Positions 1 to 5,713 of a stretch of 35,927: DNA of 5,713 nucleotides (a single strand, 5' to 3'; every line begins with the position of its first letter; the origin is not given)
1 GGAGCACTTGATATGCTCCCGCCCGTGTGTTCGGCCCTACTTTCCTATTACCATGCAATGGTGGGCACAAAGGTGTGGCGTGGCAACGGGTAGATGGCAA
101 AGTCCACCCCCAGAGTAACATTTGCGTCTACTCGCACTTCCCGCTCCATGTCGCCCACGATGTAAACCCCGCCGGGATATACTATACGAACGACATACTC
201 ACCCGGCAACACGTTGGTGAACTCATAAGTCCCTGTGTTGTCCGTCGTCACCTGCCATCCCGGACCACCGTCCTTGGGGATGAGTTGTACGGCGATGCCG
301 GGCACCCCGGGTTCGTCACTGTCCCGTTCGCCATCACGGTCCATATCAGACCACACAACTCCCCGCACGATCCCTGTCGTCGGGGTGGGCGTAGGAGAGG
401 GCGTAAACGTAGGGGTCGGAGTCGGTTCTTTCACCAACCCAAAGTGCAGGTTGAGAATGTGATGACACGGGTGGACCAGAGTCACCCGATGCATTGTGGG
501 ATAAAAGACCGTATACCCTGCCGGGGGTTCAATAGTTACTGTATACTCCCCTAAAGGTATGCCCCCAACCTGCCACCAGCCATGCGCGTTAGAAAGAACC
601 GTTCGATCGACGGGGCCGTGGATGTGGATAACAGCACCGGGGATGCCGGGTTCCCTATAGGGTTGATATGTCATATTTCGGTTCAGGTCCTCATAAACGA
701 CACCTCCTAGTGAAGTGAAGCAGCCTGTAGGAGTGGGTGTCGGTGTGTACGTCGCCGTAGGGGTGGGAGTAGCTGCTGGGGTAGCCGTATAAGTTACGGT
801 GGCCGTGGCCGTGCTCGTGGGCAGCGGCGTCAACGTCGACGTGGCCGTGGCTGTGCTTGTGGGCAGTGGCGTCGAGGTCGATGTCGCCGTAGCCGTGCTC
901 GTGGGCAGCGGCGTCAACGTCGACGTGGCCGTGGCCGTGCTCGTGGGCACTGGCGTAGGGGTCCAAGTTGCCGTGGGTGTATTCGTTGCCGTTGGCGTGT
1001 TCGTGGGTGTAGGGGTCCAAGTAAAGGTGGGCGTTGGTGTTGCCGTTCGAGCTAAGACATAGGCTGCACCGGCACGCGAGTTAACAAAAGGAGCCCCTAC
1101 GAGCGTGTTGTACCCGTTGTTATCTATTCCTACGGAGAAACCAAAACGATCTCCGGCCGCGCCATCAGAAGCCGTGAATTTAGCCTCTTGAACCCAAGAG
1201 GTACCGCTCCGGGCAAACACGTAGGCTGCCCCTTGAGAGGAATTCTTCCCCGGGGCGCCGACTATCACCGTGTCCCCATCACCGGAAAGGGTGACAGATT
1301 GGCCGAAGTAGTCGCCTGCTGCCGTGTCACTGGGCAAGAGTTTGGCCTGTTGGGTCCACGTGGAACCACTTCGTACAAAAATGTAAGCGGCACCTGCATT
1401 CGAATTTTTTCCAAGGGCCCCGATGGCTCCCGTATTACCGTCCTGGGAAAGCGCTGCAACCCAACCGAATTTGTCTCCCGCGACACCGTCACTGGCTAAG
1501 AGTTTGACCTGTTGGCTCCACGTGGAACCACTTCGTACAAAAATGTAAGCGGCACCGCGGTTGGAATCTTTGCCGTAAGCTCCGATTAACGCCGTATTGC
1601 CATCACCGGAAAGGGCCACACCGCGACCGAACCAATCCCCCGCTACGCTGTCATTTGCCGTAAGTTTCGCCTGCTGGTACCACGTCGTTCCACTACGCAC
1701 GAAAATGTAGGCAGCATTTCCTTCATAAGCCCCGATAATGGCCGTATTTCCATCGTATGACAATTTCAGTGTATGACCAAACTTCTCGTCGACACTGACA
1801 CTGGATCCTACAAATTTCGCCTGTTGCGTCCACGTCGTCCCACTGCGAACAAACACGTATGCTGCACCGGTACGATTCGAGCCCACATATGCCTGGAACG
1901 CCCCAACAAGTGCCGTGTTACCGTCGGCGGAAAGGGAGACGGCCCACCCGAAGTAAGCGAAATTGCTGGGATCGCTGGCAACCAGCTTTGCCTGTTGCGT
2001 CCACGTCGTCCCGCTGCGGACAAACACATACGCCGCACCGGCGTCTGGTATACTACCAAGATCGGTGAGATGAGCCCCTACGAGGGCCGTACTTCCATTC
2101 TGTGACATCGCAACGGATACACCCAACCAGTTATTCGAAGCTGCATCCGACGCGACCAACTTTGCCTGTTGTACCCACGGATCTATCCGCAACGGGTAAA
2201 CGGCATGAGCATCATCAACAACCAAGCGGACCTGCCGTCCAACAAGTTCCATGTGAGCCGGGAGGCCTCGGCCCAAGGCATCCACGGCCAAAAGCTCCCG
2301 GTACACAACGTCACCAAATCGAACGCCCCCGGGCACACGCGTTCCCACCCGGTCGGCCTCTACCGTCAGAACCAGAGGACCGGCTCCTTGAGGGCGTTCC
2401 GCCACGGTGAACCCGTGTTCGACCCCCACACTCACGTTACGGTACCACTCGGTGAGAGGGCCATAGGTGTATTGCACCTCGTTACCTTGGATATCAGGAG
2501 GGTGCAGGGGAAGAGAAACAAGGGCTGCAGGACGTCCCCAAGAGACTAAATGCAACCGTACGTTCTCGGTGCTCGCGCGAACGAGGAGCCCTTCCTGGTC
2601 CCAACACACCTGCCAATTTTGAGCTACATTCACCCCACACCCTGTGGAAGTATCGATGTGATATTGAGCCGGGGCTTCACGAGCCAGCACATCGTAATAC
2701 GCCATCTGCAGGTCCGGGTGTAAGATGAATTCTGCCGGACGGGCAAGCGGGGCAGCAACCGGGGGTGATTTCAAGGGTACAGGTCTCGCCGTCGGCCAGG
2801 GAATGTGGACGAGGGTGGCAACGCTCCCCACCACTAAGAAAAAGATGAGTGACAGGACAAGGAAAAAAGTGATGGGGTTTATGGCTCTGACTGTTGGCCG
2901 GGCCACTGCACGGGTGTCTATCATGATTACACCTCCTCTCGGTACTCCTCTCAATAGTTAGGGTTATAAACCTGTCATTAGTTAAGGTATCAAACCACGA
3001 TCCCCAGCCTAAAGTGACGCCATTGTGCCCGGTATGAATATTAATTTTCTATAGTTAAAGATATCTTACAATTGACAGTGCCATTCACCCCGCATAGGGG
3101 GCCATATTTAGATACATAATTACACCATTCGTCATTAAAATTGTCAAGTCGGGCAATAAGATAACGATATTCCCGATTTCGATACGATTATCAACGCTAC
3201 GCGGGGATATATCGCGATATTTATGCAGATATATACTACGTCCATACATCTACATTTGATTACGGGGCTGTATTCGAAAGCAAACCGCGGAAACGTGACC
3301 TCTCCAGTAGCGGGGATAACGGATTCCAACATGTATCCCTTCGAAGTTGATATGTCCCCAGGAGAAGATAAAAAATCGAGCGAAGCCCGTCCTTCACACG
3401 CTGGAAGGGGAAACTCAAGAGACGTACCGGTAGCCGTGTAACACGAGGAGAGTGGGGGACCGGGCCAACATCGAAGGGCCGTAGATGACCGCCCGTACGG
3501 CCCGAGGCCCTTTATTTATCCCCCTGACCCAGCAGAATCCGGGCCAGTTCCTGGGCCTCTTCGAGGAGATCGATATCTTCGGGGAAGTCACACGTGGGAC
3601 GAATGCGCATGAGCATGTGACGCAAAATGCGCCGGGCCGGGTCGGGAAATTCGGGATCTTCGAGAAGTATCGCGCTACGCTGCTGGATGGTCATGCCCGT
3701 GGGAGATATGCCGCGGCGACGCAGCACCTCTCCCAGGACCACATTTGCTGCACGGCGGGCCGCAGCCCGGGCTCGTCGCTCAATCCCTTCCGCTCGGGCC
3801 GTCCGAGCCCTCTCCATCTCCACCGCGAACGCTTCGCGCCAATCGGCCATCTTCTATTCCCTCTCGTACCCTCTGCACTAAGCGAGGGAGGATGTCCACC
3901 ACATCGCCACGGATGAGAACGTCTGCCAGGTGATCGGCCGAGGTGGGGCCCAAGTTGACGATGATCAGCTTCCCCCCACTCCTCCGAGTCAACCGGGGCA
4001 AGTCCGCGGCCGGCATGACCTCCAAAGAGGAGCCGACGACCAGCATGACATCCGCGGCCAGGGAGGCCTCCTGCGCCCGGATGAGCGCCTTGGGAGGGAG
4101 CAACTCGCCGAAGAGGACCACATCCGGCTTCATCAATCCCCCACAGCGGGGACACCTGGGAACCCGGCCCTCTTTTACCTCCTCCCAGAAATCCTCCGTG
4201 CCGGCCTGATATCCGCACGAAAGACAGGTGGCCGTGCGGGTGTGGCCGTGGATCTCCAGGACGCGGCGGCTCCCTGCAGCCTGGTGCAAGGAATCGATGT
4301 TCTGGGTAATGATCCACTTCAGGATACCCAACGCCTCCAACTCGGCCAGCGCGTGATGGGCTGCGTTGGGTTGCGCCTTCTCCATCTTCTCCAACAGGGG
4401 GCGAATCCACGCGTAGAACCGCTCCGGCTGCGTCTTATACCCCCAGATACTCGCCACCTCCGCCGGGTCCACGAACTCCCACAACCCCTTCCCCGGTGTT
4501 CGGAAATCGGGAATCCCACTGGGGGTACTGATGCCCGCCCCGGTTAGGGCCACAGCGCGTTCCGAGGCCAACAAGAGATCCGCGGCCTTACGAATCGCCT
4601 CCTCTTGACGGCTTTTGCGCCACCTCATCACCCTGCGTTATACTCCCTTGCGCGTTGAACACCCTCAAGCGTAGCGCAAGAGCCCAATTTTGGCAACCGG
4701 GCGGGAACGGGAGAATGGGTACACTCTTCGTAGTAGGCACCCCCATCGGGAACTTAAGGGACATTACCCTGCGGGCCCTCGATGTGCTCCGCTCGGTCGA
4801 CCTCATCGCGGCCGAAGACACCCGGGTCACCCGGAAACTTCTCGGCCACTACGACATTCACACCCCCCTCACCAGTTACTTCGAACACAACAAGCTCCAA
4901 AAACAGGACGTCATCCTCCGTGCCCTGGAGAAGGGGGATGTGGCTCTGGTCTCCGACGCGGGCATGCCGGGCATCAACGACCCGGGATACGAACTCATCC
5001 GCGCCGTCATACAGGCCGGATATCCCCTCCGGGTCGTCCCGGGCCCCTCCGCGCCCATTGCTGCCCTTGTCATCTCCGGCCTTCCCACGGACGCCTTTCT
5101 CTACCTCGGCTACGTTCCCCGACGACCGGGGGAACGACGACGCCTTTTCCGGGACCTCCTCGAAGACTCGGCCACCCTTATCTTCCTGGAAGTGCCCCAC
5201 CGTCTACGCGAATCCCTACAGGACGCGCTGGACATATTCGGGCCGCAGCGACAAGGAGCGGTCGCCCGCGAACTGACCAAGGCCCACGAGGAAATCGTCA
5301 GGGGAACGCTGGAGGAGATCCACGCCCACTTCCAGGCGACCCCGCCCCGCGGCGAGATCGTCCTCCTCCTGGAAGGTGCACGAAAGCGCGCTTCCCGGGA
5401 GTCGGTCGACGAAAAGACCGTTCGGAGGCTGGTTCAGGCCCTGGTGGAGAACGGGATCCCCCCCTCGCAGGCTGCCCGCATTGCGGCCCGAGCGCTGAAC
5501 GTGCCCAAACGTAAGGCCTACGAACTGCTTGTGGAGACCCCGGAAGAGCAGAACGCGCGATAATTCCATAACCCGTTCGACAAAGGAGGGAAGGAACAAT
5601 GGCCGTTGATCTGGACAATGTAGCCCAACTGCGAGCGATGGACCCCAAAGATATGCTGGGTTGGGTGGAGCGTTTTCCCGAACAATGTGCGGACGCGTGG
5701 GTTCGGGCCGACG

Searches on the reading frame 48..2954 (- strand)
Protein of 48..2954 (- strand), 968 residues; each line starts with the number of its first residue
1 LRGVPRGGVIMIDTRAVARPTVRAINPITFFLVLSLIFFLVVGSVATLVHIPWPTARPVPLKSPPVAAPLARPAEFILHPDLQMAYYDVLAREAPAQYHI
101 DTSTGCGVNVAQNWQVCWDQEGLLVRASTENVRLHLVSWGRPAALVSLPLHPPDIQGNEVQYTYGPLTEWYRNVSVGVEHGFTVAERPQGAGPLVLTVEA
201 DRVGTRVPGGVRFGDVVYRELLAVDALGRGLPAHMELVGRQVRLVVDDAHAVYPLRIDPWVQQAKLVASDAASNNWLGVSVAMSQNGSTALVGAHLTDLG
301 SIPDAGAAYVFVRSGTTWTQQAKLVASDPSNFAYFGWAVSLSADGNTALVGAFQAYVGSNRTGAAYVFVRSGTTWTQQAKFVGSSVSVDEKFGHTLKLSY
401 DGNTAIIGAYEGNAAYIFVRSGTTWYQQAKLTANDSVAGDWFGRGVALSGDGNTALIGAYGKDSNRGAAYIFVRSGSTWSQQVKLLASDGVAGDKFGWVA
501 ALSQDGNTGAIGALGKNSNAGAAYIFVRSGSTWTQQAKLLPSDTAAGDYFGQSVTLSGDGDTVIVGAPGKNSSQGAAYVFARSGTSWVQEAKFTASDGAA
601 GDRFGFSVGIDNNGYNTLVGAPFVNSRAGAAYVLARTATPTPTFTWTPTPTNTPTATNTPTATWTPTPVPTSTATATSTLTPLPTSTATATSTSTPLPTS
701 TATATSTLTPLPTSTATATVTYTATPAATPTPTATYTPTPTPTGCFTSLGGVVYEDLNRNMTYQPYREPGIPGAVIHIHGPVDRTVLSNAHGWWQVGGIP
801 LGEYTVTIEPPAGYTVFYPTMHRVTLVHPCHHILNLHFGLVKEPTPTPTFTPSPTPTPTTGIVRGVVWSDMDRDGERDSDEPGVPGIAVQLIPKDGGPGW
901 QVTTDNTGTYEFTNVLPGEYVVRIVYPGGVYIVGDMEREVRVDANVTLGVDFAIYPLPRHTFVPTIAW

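Call 12: search_protein_families(library=pfam, proteins=[window:48-2954:-], max_evalue=0.001)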
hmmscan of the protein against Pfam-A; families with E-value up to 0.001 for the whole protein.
window:48-2954:- (968 aa): 6 families
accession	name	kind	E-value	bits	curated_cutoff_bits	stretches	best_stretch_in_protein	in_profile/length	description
PF14312.12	FG-GAP_2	-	8.1e-92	301.7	23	7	533-580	1-49/49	FG-GAP repeat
PF17210.9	SdrD_B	-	7.9e-25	87.7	29.7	2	866-932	6-72/112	SdrD B-like domain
PF13620.12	CarboxypepD_reg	-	8.8e-12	45.7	32.3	1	878-953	8-80/82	Carboxypeptidase regulatory-like domain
PF17802.7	SpaA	-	3.7e-07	30.6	23.1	0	883-923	15-57/91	Prealbumin-like fold domain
PF13715.12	CarbopepD_reg_2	-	0.00036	20.9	32.2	0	884-928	14-54/88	CarboxypepD_reg-like domain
PF12197.13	lci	-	0.00044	20.4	20.3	0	412-442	10-38/44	LCI fold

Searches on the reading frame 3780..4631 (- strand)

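Call 12: search_protein_families(library=pfam, proteins=[window:3780-4631:-], max_evalue=0.001)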
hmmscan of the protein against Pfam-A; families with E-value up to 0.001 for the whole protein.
window:3780-4631:- (283 aa): 2 families
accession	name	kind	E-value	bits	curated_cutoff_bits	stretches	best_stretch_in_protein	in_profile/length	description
PF02146.23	SIR2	-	9.9e-53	179.2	24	1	31-207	1-180/180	Sir2 family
PF00205.28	TPP_enzyme_M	-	0.00021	21.4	30.4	0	186-251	71-137/137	Thiamine pyrophosphate enzyme, central domain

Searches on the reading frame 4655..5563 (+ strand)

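Call 12: search_protein_families(library=pfam, proteins=[window:4655-5563:+], max_evalue=0.001)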
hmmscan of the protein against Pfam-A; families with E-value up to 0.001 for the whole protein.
window:4655-5563:+ (302 aa): 2 families
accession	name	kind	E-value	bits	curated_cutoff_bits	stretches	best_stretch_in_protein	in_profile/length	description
PF00590.25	TP_methylase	-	7.4e-36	124.5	27.8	1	23-222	1-211/212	Tetrapyrrole (Corrin/Porphyrin) Methylases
PF23016.2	RsmI_C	-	1.7e-06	28.2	27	1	252-294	3-44/46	RsmI C-terminal HTH domain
